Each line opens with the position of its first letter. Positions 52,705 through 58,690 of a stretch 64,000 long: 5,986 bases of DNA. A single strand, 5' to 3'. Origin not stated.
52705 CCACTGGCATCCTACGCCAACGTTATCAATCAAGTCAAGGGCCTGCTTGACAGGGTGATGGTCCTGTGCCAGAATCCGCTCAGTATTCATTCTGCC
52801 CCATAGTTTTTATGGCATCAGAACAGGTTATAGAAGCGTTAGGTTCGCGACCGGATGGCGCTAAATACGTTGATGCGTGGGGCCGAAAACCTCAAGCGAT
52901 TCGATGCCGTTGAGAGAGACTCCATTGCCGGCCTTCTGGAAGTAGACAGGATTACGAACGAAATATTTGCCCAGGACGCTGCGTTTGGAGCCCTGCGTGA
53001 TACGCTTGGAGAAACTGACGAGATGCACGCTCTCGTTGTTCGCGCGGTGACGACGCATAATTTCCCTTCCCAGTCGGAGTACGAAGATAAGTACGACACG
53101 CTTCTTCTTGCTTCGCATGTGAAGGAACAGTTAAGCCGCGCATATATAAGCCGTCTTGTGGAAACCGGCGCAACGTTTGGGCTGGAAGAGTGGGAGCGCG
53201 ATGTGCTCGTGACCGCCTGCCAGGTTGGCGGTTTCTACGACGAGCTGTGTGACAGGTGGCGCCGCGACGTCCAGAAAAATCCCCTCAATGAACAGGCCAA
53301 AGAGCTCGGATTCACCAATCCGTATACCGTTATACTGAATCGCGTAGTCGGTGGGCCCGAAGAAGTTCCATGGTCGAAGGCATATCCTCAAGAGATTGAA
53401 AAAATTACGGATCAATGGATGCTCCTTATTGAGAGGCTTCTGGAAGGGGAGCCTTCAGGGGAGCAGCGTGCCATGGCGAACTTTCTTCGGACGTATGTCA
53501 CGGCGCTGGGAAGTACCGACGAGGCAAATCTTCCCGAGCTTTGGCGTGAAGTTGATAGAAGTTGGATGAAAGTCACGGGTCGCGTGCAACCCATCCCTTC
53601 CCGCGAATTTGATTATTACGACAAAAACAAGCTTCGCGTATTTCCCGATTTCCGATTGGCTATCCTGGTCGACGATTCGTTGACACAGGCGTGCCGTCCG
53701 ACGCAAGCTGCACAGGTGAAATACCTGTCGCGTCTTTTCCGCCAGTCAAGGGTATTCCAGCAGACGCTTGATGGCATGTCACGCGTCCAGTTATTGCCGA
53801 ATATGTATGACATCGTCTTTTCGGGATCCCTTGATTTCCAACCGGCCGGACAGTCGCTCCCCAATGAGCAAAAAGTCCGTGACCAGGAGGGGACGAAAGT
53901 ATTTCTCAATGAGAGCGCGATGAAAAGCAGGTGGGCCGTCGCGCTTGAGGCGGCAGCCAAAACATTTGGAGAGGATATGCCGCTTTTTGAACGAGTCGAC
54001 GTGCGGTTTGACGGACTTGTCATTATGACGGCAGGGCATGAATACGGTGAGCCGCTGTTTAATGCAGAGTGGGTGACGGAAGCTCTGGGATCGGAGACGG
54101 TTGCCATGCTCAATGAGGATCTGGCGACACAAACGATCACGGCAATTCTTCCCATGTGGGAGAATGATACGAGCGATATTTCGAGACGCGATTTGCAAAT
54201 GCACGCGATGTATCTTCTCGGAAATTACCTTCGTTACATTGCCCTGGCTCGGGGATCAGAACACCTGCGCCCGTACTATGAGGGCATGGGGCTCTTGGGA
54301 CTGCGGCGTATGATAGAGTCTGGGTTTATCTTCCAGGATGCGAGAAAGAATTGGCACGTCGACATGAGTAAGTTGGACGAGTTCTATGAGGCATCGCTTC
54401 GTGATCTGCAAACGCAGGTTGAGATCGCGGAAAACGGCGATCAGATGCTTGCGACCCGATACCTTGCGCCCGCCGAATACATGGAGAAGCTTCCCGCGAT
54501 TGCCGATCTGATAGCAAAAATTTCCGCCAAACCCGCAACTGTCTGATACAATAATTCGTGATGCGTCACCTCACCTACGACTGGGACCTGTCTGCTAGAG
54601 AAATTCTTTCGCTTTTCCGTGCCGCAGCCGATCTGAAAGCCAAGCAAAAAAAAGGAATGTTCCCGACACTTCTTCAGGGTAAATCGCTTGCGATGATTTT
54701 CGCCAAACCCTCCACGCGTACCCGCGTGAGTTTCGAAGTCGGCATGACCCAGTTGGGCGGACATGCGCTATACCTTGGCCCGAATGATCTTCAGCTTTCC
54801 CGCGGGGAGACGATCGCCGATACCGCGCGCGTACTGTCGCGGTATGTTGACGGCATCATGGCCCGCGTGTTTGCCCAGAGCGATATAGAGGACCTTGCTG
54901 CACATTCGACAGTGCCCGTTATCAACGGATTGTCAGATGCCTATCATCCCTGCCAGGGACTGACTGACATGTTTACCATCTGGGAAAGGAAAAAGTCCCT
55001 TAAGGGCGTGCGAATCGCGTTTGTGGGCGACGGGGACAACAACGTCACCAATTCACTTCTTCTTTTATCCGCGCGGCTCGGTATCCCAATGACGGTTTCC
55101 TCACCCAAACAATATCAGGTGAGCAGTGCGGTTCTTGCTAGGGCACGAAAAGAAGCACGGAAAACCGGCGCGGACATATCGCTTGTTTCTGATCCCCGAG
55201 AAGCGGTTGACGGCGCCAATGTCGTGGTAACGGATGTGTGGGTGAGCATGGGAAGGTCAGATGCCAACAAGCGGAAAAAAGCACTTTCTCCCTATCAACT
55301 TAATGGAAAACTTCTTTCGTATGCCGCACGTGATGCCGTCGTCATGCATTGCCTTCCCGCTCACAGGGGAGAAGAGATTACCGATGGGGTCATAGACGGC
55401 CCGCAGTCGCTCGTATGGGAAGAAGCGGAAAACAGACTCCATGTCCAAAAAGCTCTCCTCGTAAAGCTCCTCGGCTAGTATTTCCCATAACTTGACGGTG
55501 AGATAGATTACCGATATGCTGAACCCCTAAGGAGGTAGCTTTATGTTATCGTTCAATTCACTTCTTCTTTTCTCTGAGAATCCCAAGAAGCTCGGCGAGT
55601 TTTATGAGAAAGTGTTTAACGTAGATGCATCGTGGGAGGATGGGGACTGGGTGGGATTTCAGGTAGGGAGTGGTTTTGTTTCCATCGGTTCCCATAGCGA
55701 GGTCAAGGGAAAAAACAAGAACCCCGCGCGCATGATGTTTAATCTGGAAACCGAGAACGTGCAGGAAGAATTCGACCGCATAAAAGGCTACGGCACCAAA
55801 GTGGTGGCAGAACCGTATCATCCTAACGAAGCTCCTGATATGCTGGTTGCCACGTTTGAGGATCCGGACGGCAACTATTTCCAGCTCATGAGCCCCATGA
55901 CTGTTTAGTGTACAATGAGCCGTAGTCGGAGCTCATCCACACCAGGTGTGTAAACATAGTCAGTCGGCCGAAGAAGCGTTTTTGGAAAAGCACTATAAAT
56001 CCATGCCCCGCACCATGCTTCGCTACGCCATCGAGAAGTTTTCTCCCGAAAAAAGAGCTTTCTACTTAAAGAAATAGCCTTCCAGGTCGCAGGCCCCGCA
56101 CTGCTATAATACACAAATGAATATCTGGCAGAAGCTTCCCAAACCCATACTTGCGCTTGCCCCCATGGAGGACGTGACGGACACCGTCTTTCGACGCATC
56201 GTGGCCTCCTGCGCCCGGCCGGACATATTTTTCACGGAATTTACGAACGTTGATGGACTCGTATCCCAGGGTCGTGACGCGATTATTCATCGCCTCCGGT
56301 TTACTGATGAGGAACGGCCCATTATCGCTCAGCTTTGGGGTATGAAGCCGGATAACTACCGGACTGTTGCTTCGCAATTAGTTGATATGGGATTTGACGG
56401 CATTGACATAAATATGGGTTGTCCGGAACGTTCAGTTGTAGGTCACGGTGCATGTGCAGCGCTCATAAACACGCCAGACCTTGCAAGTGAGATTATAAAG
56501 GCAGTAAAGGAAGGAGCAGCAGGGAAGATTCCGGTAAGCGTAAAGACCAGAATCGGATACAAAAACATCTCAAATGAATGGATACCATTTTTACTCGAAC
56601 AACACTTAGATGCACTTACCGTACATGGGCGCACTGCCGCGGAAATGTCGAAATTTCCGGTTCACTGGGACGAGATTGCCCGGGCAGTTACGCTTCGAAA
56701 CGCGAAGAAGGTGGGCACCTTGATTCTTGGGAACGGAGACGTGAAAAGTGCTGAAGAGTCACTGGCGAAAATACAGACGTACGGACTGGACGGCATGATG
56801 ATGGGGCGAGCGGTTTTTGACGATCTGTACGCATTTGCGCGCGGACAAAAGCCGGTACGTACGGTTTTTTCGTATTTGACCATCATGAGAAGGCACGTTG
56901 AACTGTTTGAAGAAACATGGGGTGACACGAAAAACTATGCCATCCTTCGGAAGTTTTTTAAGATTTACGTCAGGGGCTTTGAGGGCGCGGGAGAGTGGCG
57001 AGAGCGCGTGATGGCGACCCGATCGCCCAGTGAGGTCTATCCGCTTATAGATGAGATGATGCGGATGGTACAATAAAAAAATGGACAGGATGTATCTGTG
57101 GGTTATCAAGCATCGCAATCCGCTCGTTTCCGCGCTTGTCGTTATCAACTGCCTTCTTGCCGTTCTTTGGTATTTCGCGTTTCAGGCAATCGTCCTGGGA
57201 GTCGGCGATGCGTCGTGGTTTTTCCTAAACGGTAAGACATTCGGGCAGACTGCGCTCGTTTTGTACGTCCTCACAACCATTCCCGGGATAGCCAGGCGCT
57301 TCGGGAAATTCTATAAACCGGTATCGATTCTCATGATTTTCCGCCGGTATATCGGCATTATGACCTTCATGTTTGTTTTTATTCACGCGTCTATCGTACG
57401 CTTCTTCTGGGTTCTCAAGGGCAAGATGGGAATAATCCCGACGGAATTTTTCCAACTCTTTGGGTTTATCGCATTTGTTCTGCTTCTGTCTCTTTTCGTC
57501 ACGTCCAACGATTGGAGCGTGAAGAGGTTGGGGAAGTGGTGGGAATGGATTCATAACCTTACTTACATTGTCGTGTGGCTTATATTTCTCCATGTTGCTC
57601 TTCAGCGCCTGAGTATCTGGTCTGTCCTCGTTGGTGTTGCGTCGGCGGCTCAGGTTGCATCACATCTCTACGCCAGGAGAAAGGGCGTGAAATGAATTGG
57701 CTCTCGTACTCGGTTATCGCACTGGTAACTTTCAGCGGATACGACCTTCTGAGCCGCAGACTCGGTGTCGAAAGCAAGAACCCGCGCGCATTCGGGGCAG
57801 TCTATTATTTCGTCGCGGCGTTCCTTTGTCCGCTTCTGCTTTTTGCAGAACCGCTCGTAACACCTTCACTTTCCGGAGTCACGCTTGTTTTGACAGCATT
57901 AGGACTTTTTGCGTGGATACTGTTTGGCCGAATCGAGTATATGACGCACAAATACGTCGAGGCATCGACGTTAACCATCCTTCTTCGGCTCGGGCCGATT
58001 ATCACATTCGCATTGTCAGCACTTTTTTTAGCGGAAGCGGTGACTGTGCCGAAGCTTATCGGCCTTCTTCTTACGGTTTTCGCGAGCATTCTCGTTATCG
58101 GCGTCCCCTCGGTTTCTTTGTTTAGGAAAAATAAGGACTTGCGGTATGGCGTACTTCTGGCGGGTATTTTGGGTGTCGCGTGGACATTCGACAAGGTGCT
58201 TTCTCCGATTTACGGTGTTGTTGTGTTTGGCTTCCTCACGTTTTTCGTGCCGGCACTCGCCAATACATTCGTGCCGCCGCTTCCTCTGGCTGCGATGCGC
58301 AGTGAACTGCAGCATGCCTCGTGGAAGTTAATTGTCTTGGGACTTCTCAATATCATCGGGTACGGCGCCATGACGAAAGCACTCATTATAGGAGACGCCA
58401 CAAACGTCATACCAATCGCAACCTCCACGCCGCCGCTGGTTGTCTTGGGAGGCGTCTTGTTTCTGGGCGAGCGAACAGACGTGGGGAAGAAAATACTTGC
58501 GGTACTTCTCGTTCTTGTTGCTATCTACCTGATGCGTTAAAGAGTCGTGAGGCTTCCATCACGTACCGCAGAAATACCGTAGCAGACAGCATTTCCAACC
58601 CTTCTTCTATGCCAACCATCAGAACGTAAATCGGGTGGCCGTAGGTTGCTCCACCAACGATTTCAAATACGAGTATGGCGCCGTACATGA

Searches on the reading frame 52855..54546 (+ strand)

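Call 61: search_protein_families(library=pfam, proteins=[window:52855-54546:+], max_evalue=0.00001)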
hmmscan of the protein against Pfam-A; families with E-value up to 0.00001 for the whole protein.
window:52855-54546:+ (563 aa): 1 family
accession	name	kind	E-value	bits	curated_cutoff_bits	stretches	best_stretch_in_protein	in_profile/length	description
PF25448.1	DUF7897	-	4e-16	59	27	1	139-519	158-542/595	Domain of unknown function (DUF7897)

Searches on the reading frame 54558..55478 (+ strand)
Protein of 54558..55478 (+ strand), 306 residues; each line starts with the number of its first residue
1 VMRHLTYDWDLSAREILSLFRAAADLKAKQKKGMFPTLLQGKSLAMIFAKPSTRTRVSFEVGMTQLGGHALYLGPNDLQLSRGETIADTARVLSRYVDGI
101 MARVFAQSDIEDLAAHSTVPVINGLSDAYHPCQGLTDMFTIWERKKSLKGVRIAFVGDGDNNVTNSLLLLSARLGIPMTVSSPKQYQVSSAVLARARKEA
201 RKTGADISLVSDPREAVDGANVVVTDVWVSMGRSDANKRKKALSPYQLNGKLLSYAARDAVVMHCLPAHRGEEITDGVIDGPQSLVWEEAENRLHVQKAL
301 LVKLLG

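Call 61: search_protein_families(library=pfam, proteins=[window:54558-55478:+], max_evalue=0.00001)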
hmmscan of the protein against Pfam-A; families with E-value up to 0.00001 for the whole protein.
window:54558-55478:+ (306 aa): 2 families
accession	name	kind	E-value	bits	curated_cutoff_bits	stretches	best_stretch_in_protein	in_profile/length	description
PF00185.30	OTCace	-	1.9e-56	190.9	29.4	1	149-302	1-155/157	Aspartate/ornithine carbamoyltransferase, Asp/Orn binding domain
PF02729.26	OTCace_N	-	2.2e-52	177.5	29.9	1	3-143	1-148/148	Aspartate/ornithine carbamoyltransferase, carbamoyl-P binding domain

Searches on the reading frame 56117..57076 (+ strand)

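Call 61: search_protein_families(library=pfam, proteins=[window:56117-57076:+], max_evalue=0.00001)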
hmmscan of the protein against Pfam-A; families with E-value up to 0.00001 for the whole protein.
window:56117-57076:+ (319 aa): 1 family
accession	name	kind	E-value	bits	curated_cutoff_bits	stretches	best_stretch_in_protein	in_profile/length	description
PF01207.24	Dus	-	1.4e-50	172.6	20.4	1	14-308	2-299/311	Dihydrouridine synthase (Dus)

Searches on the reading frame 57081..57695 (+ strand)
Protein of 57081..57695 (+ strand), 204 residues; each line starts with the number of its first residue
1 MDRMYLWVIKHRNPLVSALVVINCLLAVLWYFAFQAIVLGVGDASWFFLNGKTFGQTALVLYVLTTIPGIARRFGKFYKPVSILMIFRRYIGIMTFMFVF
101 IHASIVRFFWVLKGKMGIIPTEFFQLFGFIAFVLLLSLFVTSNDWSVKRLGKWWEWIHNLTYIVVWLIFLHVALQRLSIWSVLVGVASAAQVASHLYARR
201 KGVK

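Call 61: search_protein_families(library=pfam, proteins=[window:57081-57695:+], max_evalue=0.00001)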
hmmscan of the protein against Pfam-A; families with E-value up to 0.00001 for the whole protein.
window:57081-57695:+ (204 aa): 1 family
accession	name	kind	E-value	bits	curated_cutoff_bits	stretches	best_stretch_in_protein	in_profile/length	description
PF01794.25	Ferric_reduct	-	3.9e-10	40.3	28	1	55-168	2-120/121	Ferric reductase like transmembrane component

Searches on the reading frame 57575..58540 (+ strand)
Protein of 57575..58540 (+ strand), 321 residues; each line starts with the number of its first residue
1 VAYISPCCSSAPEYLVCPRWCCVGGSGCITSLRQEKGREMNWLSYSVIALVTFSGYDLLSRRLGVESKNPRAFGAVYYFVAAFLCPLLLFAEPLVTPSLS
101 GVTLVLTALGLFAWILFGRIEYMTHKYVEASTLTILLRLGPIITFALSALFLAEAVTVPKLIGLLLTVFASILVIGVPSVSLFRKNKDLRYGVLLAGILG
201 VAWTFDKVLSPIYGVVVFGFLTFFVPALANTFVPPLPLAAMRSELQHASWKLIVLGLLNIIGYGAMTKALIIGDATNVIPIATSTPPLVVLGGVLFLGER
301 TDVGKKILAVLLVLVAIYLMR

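Call 61: search_protein_families(library=pfam, proteins=[window:57575-58540:+], max_evalue=0.00001)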
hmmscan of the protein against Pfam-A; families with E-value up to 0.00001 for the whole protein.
window:57575-58540:+ (321 aa): 1 family
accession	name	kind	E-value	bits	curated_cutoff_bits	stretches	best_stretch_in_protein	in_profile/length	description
PF00892.27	EamA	-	1.2e-18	68.1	28.2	2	42-175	3-134/135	EamA-like transporter family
